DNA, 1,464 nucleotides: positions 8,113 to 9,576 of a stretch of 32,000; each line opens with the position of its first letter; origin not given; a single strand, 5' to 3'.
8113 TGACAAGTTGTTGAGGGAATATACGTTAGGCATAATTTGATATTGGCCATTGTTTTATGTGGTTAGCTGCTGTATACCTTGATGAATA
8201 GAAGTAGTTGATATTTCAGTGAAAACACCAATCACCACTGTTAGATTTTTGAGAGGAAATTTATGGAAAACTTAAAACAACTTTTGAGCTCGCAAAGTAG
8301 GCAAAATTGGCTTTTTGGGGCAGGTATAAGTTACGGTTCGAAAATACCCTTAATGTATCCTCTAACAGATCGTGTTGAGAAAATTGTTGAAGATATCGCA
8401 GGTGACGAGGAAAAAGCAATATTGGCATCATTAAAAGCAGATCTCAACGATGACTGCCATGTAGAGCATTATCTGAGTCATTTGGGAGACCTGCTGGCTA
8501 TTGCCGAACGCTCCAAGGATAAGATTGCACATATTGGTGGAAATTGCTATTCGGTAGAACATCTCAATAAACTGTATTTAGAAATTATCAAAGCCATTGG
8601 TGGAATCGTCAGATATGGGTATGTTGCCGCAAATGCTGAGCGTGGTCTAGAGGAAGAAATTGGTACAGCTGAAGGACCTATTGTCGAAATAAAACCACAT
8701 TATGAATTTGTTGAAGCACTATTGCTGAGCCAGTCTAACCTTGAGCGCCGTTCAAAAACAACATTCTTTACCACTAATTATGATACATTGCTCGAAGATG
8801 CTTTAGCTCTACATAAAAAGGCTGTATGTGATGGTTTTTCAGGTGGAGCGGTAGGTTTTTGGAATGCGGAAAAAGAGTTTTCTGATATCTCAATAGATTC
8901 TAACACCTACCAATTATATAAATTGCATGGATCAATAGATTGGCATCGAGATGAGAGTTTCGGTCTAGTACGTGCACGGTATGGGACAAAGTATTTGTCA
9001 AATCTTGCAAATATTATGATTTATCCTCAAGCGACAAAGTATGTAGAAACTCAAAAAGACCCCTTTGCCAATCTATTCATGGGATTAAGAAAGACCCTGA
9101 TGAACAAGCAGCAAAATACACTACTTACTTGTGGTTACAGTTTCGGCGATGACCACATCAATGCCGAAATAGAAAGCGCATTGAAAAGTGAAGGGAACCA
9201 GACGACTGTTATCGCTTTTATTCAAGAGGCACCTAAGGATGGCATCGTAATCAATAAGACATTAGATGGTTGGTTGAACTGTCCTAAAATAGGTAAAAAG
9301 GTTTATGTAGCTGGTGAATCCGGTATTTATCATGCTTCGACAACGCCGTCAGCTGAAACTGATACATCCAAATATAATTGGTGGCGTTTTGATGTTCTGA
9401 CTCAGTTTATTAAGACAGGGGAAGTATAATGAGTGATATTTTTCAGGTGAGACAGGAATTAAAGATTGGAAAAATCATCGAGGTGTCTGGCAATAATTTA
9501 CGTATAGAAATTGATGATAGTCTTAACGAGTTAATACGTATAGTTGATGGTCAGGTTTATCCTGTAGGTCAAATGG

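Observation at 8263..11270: SIR2-like NADase plus HerA-like ATPase: a two-gene anti-phage (NAD+ depletion) cassette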

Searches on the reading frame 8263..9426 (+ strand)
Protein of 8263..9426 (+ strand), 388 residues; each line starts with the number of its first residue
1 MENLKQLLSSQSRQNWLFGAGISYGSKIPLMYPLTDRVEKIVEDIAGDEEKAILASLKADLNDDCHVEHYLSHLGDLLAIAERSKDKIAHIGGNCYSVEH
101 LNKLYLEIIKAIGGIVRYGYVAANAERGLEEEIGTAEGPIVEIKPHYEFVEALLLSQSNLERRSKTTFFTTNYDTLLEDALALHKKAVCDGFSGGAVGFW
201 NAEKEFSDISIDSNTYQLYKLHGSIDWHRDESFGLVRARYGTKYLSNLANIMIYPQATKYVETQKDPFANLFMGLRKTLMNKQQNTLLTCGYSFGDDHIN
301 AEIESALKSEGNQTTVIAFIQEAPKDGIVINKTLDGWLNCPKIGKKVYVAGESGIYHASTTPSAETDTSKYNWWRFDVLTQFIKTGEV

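Call 3: search_protein_families(library=pfam, proteins=[window:8263-9426:+], max_evalue=0.01)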
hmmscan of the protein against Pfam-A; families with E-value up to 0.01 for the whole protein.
window:8263-9426:+ (388 aa): 1 family
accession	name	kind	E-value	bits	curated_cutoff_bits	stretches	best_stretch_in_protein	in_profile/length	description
PF13289.12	SIR2_2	-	3.2e-24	86.1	24.5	1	167-326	2-125/141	SIR2-like domain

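Call 4: search_protein_families(library=padloc, proteins=[window:8263-9426:+], max_evalue=0.01)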
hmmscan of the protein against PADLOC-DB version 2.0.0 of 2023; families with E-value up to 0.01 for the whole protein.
window:8263-9426:+ (388 aa): 31 families (the best 25 are shown)
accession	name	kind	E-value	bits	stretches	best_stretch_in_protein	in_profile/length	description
PDLC04088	SIR2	-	2e-120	400.5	1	5-386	14-387/390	-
PDLC04093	SIR2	-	1.1e-44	151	1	2-340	12-324/395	-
PDLC04094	SIR2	-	1.6e-39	134.3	2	156-320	140-295/399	-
PDLC04084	SIR2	-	1.9e-32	111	1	13-325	42-347/414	-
PDLC04081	SIR2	-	3.1e-30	103.5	1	142-325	116-302/345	-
PDLC04087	SIR2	-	3.7e-29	99.7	1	154-319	121-286/343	-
PDLC02414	Aga_SIR2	-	4e-28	96.6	1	149-325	104-264/313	-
PDLC02408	Aga_SIR2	-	9.1e-25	85.5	1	165-322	148-291/343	Class II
PDLC04079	SIR2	-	6.1e-23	79.1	1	157-319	177-356/430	-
PDLC04085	SIR2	-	7.1e-23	79.2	2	243-329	306-388/463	-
PDLC04075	SIR2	-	1.4e-20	71.4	1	162-318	184-346/414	-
PDLC04096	SIR2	-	2.5e-20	71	1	164-367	21-216/230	-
PDLC04083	SIR2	-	1.2e-19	68.4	1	167-319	135-303/371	-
PDLC04090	SIR2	-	5.4e-19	66.7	1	149-309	176-341/426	-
PDLC04092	SIR2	-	1.3e-17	62.2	1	164-309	117-251/318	-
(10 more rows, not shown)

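Call 5: search_protein_families(library=ncbifam, proteins=[window:8263-9426:+], max_evalue=0.01)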
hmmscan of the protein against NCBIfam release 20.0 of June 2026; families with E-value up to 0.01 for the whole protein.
window:8263-9426:+ (388 aa): 1 family
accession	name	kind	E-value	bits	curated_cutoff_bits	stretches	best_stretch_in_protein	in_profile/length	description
NF042942.1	SIR2_antiphage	equivalog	4.2e-16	58.9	500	1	142-313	138-324/392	SIR2 family anti-phage-associated protein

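Call 6: search_solved_structures(query=window:8263-9426:+, max_evalue=0.01, show_alignments=2)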
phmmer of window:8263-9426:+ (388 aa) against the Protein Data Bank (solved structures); distinct sequences matched with E-value up to 0.01: 3.
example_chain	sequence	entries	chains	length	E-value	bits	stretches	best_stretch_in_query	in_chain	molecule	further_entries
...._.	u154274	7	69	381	9.2e-18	67.8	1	158-312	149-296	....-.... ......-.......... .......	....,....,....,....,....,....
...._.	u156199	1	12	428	1.7e-12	50.5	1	158-319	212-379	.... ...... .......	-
8j4u_A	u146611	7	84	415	3.4e-09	39.6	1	143-310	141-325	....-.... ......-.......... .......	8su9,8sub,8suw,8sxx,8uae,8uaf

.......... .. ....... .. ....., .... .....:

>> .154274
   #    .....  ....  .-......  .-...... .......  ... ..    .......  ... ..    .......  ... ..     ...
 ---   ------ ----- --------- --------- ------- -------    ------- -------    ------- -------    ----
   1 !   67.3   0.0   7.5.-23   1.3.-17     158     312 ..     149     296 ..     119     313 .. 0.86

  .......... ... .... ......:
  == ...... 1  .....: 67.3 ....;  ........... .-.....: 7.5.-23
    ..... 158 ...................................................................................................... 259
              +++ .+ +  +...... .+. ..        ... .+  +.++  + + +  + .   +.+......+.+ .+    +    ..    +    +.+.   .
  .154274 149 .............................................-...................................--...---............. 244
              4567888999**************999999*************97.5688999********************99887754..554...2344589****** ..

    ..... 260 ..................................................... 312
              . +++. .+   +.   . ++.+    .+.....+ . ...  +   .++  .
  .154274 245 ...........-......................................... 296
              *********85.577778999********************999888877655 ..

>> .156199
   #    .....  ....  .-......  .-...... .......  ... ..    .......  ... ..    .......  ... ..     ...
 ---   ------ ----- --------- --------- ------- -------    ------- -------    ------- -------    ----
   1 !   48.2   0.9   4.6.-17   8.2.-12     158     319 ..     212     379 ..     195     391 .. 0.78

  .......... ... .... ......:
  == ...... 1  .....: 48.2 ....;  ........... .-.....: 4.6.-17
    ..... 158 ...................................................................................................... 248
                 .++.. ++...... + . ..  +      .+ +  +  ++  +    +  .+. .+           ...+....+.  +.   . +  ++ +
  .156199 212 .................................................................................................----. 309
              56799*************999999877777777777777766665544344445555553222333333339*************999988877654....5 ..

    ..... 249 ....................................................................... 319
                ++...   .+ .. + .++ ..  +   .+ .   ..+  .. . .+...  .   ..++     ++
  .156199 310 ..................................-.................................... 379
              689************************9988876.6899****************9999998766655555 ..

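Call 12: find_encoding_contigs(protein=window:8263-9426:+, flank=10000, max_places=6)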
Protein window:8263-9426:+ (388 aa): no gene with exactly this product is on record in the collection.

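Call 13: find_homologous_proteins(query=window:8263-9426:+, max_evalue=0.00001)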
Query window:8263-9426:+ (388 aa): 2650 proteins with E <= 0.00001 among 6739 candidates; the best 120 are listed.
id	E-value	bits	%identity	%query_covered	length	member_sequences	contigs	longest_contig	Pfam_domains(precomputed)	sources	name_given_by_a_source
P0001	8.2e-262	886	100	100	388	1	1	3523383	PF13289.13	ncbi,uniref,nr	ncbi:SIR2 family NAD-dependent protein deacylase [Desulfotalea psychrophila]|uniref:Uncharacterized 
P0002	2.5e-230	782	88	100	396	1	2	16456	PF13289.13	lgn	-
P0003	3.2e-224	762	86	100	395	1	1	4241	PF13289.13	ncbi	-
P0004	2.0e-222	756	85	100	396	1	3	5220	PF13289.13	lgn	-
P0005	2.2e-221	753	84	100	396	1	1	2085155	PF13289.13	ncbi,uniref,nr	ncbi:SIR2 family NAD-dependent protein deacylase [Oceanimonas doudoroffii]|uniref:Uncharacterized pr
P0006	2.7e-220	749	84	100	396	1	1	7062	PF13289.13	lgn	-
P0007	3.2e-219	746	84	100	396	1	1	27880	PF13289.13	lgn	-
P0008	1.1e-218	744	84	100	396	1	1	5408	PF13289.13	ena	-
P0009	1.4e-218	744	83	100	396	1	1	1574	PF13289.13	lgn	-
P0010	1.8e-218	743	82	100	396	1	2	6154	PF13289.13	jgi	-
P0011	2.1e-218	743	82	100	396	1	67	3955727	PF13289.13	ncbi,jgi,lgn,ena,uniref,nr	ncbi:hypothetical protein PSEHALCIP103_01586 [Pseudoalteromonas haloplanktis]|uniref:SIR2-like domai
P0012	2.4e-218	743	84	100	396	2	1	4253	PF13289.13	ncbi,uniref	ncbi:SIR2 family NAD-dependent protein deacylase [Vibrio echinoideorum]|uniref:SIR2 family NAD-depen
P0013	2.8e-218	743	83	100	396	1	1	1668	PF13289.13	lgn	-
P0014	4.0e-218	742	84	97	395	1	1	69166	PF13289.13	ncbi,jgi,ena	-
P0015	4.4e-218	742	83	100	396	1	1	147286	PF13289.13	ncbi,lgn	ncbi:SIR2 family NAD-dependent protein deacylase [Porticoccus sp.]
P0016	8.0e-218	741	83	100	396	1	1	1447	PF13289.13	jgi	jgi:hypothetical protein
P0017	9.2e-218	741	82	100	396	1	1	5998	PF13289.13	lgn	-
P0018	9.4e-218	741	84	100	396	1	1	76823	PF13289.13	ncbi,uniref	ncbi:MAG: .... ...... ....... [Shewanella sp.]|uniref:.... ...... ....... n=1 Tax=Shewanella sp. Tax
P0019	1.3e-217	740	82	100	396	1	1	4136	PF13289.13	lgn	-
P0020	1.8e-217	740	82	100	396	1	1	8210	PF13289.13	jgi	jgi:hypothetical protein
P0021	2.0e-217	740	82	100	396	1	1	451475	PF13289.13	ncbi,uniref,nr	ncbi:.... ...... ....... [Pseudoalteromonas sp. MMG010]|uniref:SIR2 family NAD-dependent protein dea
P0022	2.5e-217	740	83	100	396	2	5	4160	PF13289.13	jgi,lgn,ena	-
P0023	2.7e-217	739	83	100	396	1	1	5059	PF13289.13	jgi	jgi:hypothetical protein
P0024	3.4e-217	739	84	100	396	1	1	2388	PF13289.13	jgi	jgi:hypothetical protein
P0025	8.0e-217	738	83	100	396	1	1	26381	PF13289.13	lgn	-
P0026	9.6e-217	738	83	100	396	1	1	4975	PF13289.13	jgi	jgi:hypothetical protein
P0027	1.2e-216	737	83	100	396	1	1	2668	PF13289.13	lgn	-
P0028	1.9e-216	737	83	100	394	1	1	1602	PF13289.13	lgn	-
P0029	2.1e-216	737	81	100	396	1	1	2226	PF13289.13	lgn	-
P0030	2.1e-216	736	82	100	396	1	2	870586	PF13289.13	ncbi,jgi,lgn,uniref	ncbi:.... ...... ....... [Pseudoalteromonas sp. B131b]|jgi:hypothetical protein|uniref:SIR2 family N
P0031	2.6e-216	736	82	100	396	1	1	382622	PF13289.13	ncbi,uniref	ncbi:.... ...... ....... [Pseudoalteromonas issachenkonii]|uniref:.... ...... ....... n=1 Tax=Pseudo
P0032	2.8e-216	736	82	100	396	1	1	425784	PF13289.13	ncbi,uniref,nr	ncbi:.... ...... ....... [Pseudoalteromonas sp. 2CM37A]|uniref:SIR2 family NAD-dependent protein dea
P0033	3.3e-216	736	83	100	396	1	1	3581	PF13289.13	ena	-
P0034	4.9e-216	735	83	100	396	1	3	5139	PF13289.13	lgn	-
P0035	8.4e-216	734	82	100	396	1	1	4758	PF13289.13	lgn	-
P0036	1.2e-215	734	83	100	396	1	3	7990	PF13289.13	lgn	-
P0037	1.3e-215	734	82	100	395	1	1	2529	PF13289.13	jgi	jgi:hypothetical protein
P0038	2.0e-215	733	82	100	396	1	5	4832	PF13289.13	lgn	-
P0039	2.8e-215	733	81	100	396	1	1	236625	PF13289.13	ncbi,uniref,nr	ncbi:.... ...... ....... [Neptunomonas phycophila]|uniref:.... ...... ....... n=1 Tax=Neptunomonas p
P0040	5.4e-215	732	81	100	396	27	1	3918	PF13289.13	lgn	-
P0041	5.7e-215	732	81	100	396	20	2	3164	PF13289.13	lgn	-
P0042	8.7e-215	731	81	100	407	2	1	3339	PF13289.13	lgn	-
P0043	3.0e-214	729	81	100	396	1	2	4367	PF13289.13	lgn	-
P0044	4.2e-214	729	81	100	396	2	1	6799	PF13289.13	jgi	jgi:hypothetical protein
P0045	4.6e-214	729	82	100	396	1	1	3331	PF13289.13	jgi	-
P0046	7.6e-214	728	81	100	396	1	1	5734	PF13289.13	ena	-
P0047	1.2e-213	727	81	100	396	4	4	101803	PF13289.13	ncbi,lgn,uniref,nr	ncbi:SIR2 family NAD-dependent protein deacylase [Aeromonas caviae]|uniref:SIR2 family NAD-dependent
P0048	2.2e-213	727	81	100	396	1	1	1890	PF13289.13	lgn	-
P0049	3.3e-213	726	81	100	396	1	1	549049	PF13289.13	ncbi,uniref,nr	ncbi:SIR2 family NAD-dependent protein deacylase [Microbulbifer agarilyticus]|uniref:SIR2 family NAD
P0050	5.1e-213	725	80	100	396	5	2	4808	PF13289.13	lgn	-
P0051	9.7e-213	724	82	100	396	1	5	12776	PF13289.13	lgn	-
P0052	2.2e-212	723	81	100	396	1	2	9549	PF13289.13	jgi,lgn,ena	-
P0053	2.6e-212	723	80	100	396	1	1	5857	PF13289.13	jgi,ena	-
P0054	2.9e-211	720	81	100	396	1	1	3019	PF13289.13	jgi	jgi:hypothetical protein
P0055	3.4e-211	719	82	100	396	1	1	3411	PF13289.13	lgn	-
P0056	4.6e-211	719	80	100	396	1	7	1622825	PF13289.13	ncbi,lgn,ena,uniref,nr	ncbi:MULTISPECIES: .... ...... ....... [Proteus]|uniref:SIR2 family NAD-dependent protein deacylase 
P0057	7.2e-211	718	80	100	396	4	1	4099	PF13289.13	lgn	-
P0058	1.4e-210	717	80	100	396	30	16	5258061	PF13289.13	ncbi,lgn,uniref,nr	ncbi:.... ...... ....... [Serratia marcescens]|uniref:SIR2 family NAD-dependent protein deacylase n=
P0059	2.8e-210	716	80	100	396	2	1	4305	PF13289.13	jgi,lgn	-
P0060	5.3e-210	715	80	100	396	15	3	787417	PF13289.13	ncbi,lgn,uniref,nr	ncbi:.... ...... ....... [Providencia rettgeri]|uniref:SIR2 family NAD-dependent protein deacylase n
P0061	6.5e-210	715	80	100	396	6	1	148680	PF13289.13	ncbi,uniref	ncbi:SIR2 family NAD-dependent protein deacylase [Aeromonas allosaccharophila]|uniref:SIR2 family NA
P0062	2.9e-209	713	80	100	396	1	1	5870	PF13289.13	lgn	-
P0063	1.0e-208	711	80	100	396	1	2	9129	PF13289.13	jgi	jgi:hypothetical protein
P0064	2.0e-208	710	80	100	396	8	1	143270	PF13289.13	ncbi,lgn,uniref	ncbi:SIR2 family NAD-dependent protein deacylase [Glaciecola sp. MF2-115]|uniref:SIR2 family NAD-dep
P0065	5.1e-208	709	78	100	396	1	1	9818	PF13289.13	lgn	-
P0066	1.1e-206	705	78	100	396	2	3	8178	PF13289.13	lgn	-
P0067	2.7e-206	703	78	100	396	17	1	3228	PF13289.13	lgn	-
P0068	5.1e-206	702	80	100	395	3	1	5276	PF13289.13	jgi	jgi:hypothetical protein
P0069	9.0e-206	701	79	100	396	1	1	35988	PF13289.13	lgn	-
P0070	1.3e-205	701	79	100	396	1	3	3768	PF13289.13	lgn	-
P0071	1.4e-205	701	79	100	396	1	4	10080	PF13289.13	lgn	-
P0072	7.0e-204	695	78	100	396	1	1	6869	PF13289.13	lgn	-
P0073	9.6e-203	692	77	100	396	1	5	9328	PF13289.13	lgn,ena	-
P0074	2.9e-202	690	78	100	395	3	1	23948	PF13289.13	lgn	-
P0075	1.3e-200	685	77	100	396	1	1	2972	PF13289.13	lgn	-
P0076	4.3e-200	683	76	100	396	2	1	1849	PF13289.13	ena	-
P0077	6.0e-200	682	76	100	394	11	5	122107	PF13289.13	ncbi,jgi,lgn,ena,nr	ncbi:TPA: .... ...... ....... [Vibrio parahaemolyticus]|nr:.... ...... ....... [Vibrio parahaemolyti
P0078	5.9e-199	679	76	100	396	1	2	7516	PF13289.13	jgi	jgi:hypothetical protein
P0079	8.4e-197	672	76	97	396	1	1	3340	PF13289.13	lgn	-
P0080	7.0e-195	666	75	100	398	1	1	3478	PF13289.13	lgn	-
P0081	1.5e-191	655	74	100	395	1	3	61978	PF13289.13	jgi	jgi:hypothetical protein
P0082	3.3e-191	654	75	100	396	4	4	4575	PF13289.13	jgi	jgi:hypothetical protein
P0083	1.3e-181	622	70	100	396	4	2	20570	PF13289.13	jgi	jgi:hypothetical protein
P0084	9.8e-177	606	70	100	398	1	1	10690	PF13289.13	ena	-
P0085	1.5e-172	592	69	100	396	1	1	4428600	PF13289.13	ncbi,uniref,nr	ncbi:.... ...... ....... [Salinicola sp. JS01]|uniref:SIR2 family NAD-dependent protein deacylase n=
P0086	1.8e-163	562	69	92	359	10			PF13289.13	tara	tara:strand:- start:397 stop:1476 length:1080 start_codon:yes stop_codon:yes gene_type:complete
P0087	7.1e-162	557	65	100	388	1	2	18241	PF13289.13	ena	-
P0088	2.5e-161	555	66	100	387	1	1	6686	PF13289.13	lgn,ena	-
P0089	2.2e-157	542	65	100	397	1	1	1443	PF13289.13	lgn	-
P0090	1.2e-156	540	64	100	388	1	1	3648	PF13289.13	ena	-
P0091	3.8e-156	538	64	100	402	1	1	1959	PF13289.13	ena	-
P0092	1.1e-155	537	64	100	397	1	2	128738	PF13289.13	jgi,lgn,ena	-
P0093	1.0e-152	527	85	69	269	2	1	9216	PF13289.13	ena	-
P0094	3.3e-152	525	62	100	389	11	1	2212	PF13289.13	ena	-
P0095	4.2e-152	525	64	100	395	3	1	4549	PF13289.13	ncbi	-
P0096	8.5e-152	524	61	98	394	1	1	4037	PF13289.13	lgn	-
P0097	2.6e-151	522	62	100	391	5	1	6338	PF13289.13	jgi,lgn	jgi:hypothetical protein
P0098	3.9e-150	518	59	100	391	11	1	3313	PF13289.13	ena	-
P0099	4.9e-150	518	62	100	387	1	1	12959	PF13289.13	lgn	-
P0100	2.9e-149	516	63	100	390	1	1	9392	PF13289.13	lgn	-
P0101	4.5e-149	515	62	100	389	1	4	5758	PF13289.13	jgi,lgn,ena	-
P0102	3.9e-148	512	61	100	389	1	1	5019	PF13289.13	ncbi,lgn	-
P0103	4.4e-148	512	59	100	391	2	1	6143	PF13289.13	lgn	-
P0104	8.8e-148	511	62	100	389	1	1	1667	PF13289.13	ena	-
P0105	2.8e-147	509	60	100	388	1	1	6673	PF13289.13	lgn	-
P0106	1.9e-146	506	60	100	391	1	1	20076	PF13289.13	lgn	-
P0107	2.5e-146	506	62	100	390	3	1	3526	PF13289.13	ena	-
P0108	1.2e-145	504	61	100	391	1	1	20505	PF13289.13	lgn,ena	-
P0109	2.6e-145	502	59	100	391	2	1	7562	PF13289.13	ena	-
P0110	2.9e-145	502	60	100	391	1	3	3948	PF13289.13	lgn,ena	-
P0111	5.3e-145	501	57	100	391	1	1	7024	PF13289.13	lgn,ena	-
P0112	6.5e-145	501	60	100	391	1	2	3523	PF13289.13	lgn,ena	-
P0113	7.9e-145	501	59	100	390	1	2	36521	PF13289.13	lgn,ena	-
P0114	8.8e-145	501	57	100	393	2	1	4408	PF13289.13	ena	-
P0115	2.2e-144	499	60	100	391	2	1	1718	PF13289.13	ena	-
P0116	6.9e-144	498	57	100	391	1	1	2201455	PF13289.13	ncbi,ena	-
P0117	1.0e-143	497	57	100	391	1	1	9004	PF13289.13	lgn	-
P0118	1.7e-143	496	59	100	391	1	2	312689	PF13289.13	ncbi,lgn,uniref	ncbi:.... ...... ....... [Pontibacter rugosus]|uniref:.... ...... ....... n=1 Tax=Pontibacter rugosu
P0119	9.1e-143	494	57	100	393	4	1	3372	PF13289.13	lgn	-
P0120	1.3e-142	494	60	100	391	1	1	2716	PF13289.13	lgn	-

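Call 15: find_related_loci(query=window:8263-9426:+, collection=genome_contigs, flank=10000)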
Query window:8263-9426:+ (388 aa) in genome_contigs; peptide patterns used: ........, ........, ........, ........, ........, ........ (x = any residue, [..] = any of these).
184 stretches matched a pattern; 6 encode a relative of the query (tblastn E <= 1e-3); 6 distinct loci.
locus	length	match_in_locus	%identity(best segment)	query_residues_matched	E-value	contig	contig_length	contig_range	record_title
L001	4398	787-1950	82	1-388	0e+0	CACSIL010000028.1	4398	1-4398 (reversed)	Halioglobus japonicus isolate BC5_1 genome assembly, contig: BC5_1_contig_34, whole genome shotgun sequence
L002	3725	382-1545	82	1-388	0e+0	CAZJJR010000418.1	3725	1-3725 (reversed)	MAG TPA_asm: uncultured bacterium isolate SRP290908_co2_197 genome assembly, contig: NODE_37767_length_3725_cov_6.783651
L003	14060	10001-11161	81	1-387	0e+0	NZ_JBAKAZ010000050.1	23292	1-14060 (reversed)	Psychromonas aquatilis strain TI.1.05 c_000000000050, whole genome shotgun sequence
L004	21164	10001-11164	80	1-388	0e+0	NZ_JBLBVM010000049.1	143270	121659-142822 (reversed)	Glaciecola sp. MF2-115 contig_49, whole genome shotgun sequence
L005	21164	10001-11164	82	1-388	0e+0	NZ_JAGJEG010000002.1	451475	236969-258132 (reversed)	Pseudoalteromonas sp. MMG010 assembly_contig_2, whole genome shotgun sequence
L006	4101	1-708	85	153-388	6e-142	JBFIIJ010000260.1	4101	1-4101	MAG: Gammaproteobacteria bacterium isolate Mix_sand11.2021.09.Z.47 k141_778896_length_4101_cov_6.0000, whole genome shot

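Call 51: search_dna_similar(query=window:8263-9426:+, collection=plasmids, mode=protein, max_rows=15, max_evalue=1e-20)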
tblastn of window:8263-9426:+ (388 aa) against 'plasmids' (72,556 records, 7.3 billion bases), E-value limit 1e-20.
Records with a match: 2; places in all: 2; records where one place covers at least 80% of the query: 2.
Best place of each record, by identity: <60% 2.
By first word of the organism name: Rhizobium 1; Shewanella 1.
By predicted mobility (MOB-suite, as given by PLSDB): mobilizable 1; conjugative 1.
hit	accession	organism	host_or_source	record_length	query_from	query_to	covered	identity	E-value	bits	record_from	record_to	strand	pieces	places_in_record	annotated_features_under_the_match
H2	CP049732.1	Rhizobium leguminosarum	Pisum sativum,Pisum sativum nodules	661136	13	386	96%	38.8%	1e-73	256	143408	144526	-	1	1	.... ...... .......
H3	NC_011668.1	Shewanella baltica OS223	-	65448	17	386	95%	34.9%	2e-48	182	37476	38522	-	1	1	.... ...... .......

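Call 52: search_dna_similar(query=window:8263-9426:+, collection=phages, mode=protein, max_rows=15, max_evalue=1e-10)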
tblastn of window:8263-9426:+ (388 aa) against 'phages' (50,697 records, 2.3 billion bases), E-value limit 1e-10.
Records with a match: 3; places in all: 3; records where one place covers at least 80% of the query: 0.
Best place of each record, by identity: <60% 3.
By first word of the organism name: Streptococcus 2; Bacteriophage 1.
By host as written in the record: Streptococcus gallolyticus BSJ31 1; Streptococcus gallolyticus BSJ27 1; - 1.
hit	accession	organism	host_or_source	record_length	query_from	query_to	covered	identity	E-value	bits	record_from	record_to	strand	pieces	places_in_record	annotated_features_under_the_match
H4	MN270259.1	Streptococcus phage phi-SgaBSJ31_rum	Streptococcus gallolyticus BSJ31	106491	164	318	40%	32.7%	3e-15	84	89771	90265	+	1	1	hypothetical protein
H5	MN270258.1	Streptococcus phage phi-SgaBSJ27_rum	Streptococcus gallolyticus BSJ27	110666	164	318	40%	32.7%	3e-15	84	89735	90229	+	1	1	hypothetical protein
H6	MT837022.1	Bacteriophage sp.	human fecal samples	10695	162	309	38%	31.6%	2e-13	78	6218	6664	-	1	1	record has no annotation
